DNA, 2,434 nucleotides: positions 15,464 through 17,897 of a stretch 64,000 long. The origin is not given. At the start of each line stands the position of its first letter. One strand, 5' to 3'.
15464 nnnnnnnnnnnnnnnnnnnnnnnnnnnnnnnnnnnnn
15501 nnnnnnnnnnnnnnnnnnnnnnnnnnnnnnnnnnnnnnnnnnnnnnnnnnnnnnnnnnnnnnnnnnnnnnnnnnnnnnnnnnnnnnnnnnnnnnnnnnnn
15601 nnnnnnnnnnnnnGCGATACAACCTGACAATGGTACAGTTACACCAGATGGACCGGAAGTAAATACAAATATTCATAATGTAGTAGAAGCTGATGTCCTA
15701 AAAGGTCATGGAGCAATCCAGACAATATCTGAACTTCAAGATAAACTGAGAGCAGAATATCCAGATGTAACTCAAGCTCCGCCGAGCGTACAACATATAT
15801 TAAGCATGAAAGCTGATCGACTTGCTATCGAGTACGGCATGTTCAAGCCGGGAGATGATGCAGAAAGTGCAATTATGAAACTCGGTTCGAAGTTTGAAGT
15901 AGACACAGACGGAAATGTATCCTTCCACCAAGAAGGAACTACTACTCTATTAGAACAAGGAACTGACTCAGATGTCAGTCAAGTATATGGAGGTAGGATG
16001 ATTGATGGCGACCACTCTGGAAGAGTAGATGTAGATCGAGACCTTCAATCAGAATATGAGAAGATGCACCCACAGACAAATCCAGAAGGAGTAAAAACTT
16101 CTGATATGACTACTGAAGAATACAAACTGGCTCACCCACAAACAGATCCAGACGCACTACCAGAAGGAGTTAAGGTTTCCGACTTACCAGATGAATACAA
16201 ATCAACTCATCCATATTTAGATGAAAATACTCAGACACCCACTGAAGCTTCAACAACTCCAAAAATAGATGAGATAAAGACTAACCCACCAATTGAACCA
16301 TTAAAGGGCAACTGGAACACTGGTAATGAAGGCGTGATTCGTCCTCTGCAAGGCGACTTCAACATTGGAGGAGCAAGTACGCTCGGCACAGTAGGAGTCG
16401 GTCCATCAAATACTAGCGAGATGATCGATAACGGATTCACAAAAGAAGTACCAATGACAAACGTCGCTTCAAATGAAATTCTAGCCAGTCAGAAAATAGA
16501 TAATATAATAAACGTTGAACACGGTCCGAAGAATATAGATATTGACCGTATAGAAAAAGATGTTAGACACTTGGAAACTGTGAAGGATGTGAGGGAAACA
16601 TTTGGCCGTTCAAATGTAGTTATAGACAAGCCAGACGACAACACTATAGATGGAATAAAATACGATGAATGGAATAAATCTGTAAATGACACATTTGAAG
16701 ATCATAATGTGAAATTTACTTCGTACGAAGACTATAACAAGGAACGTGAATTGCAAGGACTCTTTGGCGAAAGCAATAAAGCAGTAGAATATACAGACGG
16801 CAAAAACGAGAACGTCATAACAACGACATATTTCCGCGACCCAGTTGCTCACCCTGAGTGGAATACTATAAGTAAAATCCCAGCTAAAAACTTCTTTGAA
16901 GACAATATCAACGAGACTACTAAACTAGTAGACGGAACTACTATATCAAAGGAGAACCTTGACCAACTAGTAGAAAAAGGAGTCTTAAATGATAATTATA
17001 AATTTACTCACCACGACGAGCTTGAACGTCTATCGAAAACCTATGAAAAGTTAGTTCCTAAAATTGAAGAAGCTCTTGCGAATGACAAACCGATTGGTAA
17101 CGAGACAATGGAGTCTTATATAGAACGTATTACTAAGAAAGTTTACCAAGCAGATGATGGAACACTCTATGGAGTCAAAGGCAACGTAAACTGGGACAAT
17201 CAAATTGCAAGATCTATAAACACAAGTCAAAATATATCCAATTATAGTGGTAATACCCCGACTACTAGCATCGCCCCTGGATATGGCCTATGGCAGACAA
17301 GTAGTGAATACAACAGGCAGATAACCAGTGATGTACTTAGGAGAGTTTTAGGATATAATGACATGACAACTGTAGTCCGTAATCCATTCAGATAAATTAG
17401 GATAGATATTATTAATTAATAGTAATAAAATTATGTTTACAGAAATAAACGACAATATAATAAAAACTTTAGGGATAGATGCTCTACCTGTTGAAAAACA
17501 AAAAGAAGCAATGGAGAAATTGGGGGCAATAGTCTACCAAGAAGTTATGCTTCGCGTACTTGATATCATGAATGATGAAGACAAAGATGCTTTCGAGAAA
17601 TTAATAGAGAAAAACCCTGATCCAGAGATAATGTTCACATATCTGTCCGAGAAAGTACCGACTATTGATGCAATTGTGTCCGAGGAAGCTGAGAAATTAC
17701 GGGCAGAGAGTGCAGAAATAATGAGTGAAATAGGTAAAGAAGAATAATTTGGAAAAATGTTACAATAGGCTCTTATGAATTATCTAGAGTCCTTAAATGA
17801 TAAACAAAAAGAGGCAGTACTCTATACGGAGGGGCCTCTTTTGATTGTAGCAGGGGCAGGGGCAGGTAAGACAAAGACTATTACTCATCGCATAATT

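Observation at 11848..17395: Operon of two giant, extremely charged hypothetical proteins (≈860 and 972 aa) behind a textbook promoter, followed by a small DUF5663-type protein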

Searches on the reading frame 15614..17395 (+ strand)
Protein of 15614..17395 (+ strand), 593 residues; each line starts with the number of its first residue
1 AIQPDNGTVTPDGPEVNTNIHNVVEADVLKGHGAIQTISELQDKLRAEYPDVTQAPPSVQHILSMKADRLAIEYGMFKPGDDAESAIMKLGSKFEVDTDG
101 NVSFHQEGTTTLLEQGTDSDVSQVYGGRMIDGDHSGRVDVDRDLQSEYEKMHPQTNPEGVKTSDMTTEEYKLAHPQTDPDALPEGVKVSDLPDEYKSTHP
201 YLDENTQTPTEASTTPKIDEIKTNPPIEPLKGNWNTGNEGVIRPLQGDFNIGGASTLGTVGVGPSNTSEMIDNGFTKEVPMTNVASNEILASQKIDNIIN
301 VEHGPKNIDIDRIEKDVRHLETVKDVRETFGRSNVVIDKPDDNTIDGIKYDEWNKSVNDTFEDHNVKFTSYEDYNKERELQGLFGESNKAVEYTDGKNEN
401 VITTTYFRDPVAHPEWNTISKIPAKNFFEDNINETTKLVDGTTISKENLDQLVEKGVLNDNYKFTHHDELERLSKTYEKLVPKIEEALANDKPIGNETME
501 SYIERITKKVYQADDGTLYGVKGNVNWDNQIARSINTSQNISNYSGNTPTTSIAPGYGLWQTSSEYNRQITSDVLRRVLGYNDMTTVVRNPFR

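Call 55: predict_structure(alignment_id=A5)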
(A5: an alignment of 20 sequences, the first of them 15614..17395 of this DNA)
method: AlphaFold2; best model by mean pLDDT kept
length: 593 residues; sequences in the alignment: 20
mean_pLDDT: 52.1   pTM: 0.28
mean pLDDT of the five models: 52.1, 49.3, 47.7, 46.4, 42.5
residues with pLDDT >= 90: 20; 70-90: 112; 50-70: 110; < 50: 351
segments of 3 or more residues with pLDDT < 50: 1-17, 82-85, 132-145, 147-149, 151-162, 175-181, 203-341, 344-348, 350-367, 379-394, 397-412, 485-488, 496-500, 511-593
pLDDT, mean of each block of 10 residues (from residue 1): 38 46 84 84 91 88 88 76 59 88 86 74 56 39 47 41 54 50 58 73 44 36 37 35 32 31 32 32 35 36 36 40 43 38 47 45 45 51 41 44 38 59 67 76 83 78 66 52 50 50 56 43 39 37 37 30 38 38 37 36
secondary structure, 60 per line:
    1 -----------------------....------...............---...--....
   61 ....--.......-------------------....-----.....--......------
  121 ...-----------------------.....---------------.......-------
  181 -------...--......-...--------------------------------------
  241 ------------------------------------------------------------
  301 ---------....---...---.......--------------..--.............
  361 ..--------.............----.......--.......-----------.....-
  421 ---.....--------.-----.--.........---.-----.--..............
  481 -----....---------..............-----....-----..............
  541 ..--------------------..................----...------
elements in order: E24-27 H34-48 H57-64 H67-73 E93-96 E102-106 E109-114 H147-151 H167-173 H193-198 H310-313 H323-329 H350-362 H371-383 E388-394 E397-403 H415-419 H424-428 H446-454 H467-480 H486-489 H499-511 E518-521 H527-542 H563-580 E585-587

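Call 57: fold_search(model_id=the predicted structure, library=pdb)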
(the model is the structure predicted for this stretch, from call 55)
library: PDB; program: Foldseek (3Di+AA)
matches with E <= 10: 57; with E <= 0.001: 0
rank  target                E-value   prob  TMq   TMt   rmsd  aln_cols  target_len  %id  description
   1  4kg0                  1.4e+00  0.12  0.05  0.16   4.9        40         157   12  Crystal structure of the drosophila melanogaster neuralized-nhr1 domain (released 2014-01-15)
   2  8z9y_D                1.5e+00  0.04  0.07  0.08  20.5       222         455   14  Cryo-EM Structure of the Arabidopsis thaliana TIC Complex (released 2024-11-27)
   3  5zn6_E                1.6e+00  0.07  0.05  0.04  10.8        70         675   16  Crystal structure of GH31 alpha-xylosidase from a soil metagenome (released 2019-04-10)
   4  2g7k_B                1.6e+00  0.03  0.06  0.08  23.6       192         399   16  Structure of the Light Chain of Botulinum Neurotoxin, Serotype A Bound to small Molecule Inhibitors (released 2006-08-15)
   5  7jil_B                2.1e+00  0.02  0.04  0.07  14.8        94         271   16  70S ribosome Flavobacterium johnsoniae (released 2020-12-02)
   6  7nvr_3                2.2e+00  0.04  0.06  0.12  20.9       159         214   14  Human Mediator with RNA Polymerase II Pre-initiation complex (released 2021-05-05)
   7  5zn6_C                2.6e+00  0.06  0.05  0.04  10.2        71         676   15  Crystal structure of GH31 alpha-xylosidase from a soil metagenome (released 2019-04-10)
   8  3zxp_C                2.7e+00  0.04  0.06  0.09  12.4       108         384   12  Structural and Functional Analyses of the Bro1 Domain Protein BROX (released 2011-11-16)
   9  7bg0_E                2.7e+00  0.03  0.08  0.11  32.5       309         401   11  Fusion of MBP and the backbone of the long-acting amylin analog AM833. (released 2021-08-04)
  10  4bxr_B                3.1e+00  0.15  0.04  0.12   1.6        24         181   25  Structure of the wild-type TCP10 domain of Danio rerio CPAP in complex with a peptide of Danio rerio STIL (released 2013-09-25)
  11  5zn6_B                3.2e+00  0.04  0.05  0.04  10.8        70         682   16  Crystal structure of GH31 alpha-xylosidase from a soil metagenome (released 2019-04-10)
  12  5zn6_A                3.4e+00  0.04  0.05  0.04  11.0        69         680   17  Crystal structure of GH31 alpha-xylosidase from a soil metagenome (released 2019-04-10)
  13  9qt5_B                3.4e+00  0.03  0.04  0.08  14.5        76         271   16  Structure of the 50S ribosomal subunit from the antibiotic-producing bacterium Streptomyces fradiae (released 2025-05-14)
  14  7s9u_C                3.6e+00  0.01  0.05  0.07  17.5       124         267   14  44SR3C ribosomal particle (released 2022-03-02)
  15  4ld1                  4.1e+00  0.08  0.03  0.11   7.4        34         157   20  Structural analysis of the microcephaly protein CPAP G-box domain suggests a role in centriole elongation. (released 2013-09-04)
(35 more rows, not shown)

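Call 82: find_related_loci(query=A5, collection=viral_contigs, flank=5000)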
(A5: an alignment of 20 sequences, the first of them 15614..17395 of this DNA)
Query A5 (593 aa) in viral_contigs; peptide patterns used: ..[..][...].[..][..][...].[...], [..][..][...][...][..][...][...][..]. (x = any residue, [..] = any of these).
203 stretches matched a pattern, but none encodes a relative of the query by tblastn (E <= 1e-3).

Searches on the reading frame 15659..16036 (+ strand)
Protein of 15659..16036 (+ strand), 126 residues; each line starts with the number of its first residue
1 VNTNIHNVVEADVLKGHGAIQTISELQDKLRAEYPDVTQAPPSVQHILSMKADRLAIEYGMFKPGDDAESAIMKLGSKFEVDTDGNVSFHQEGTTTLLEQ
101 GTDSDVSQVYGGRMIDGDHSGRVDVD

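Call 90: search_solved_structures(query=A10, max_evalue=10)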
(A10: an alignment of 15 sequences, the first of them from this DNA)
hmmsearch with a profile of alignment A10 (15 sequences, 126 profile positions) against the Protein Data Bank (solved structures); distinct sequences matched with E-value up to 10: 0.

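Call 91: search_protein_families(library=pfam, alignment_id=A10, max_evalue=10)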
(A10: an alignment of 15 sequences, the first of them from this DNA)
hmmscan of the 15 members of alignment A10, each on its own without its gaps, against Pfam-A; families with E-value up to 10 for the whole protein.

A. member 1, seq(126 aa): 0 families

B. families by the number of members that match (of 15 scanned): 9 families
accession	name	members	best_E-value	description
PF08534.16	Redoxin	2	0.061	Redoxin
PF22888.1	FIMAH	1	0.013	FIMAH domain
PF19076.6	CshA_repeat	1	0.017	Surface adhesin CshA repetitive domain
PF02186.21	TFIIE_beta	1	0.021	TFIIE beta subunit core domain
PF00926.24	DHBP_synthase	1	0.095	3,4-dihydroxy-2-butanone 4-phosphate synthase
PF24793.1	GINT1_N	1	0.11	Glucosamine inositolphosphorylceramide transferase 1, N-terminal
PF10264.15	Stork_head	1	0.12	Winged helix Storkhead-box1 domain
PF04338.18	DUF481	1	0.14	Protein of unknown function, DUF481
PF15830.10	DUF4712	1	0.23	Domain of unknown function (DUF4712)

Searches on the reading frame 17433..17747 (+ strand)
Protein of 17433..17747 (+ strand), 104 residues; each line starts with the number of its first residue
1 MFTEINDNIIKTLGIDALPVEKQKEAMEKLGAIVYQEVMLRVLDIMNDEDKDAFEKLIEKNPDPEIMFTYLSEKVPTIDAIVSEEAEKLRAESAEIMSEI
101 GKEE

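Call 5: search_protein_families(library=pfam, proteins=[window:17433-17747:+], max_evalue=1)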
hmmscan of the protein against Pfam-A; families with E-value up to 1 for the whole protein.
window:17433-17747:+ (104 aa): 3 families
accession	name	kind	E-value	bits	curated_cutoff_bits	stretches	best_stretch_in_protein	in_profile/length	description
PF18908.5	DUF5663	-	5.8e-05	24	23.7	1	18-92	6-83/84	Protein of unknown function (DUF5663)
PF03937.21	Sdh5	-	0.028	14.8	27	1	43-76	27-60/76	Flavinator of succinate dehydrogenase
PF19619.4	DUF6124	-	0.14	12.5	27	1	58-93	4-39/63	Family of unknown function (DUF6124)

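Call 6: search_protein_families(library=ncbifam, proteins=[window:17433-17747:+], max_evalue=1)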
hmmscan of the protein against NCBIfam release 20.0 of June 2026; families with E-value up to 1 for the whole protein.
window:17433-17747:+ (104 aa): 2 families
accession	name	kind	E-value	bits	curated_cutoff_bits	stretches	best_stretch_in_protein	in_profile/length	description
NF047852.1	SiroCoChCbiK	equivalog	0.0023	17.5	400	1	9-77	47-113/261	sirohydrochlorin cobaltochelatase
NF041731.2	transpos_ISH6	equivalog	0.061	12.1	240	1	13-60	270-317/414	ISH6 family transposase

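Call 7: search_protein_families(library=phrogs, proteins=[window:17433-17747:+], max_evalue=1)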
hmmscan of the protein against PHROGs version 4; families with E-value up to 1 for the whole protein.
window:17433-17747:+ (104 aa): 2 families
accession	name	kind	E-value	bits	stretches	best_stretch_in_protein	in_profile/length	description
phrog_24632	-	unknown function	0.0027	19.3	1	5-43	33-75/82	-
phrog_1131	-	unknown function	0.099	14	1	20-58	43-83/89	-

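Call 93: search_protein_families(library=padloc, proteins=[window:17433-17747:+], max_evalue=0.1)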
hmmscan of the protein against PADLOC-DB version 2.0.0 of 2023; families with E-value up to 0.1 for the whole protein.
window:17433-17747:+ (104 aa): 0 families

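Call 107: search_solved_structures(query=window:17433-17747:+, max_evalue=10)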
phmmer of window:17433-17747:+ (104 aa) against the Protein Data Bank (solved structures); distinct sequences matched with E-value up to 10: 4.
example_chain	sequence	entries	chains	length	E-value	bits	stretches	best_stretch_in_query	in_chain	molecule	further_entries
8g9j_A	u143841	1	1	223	0.069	16.6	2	23-101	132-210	THR1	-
1qgo_A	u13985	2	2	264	0.088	16.3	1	14-79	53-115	ANAEROBIC COBALAMIN BIOSYNTHETIC COBALT CHELATASE | SIROHYDROCHLORIN COBALTOCHELATASE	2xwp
5j0j_A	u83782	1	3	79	0.16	15.5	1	37-99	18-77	designed protein 2L6HC3_6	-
8fbn_A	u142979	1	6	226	0.21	15.1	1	22-99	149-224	KWOCA_73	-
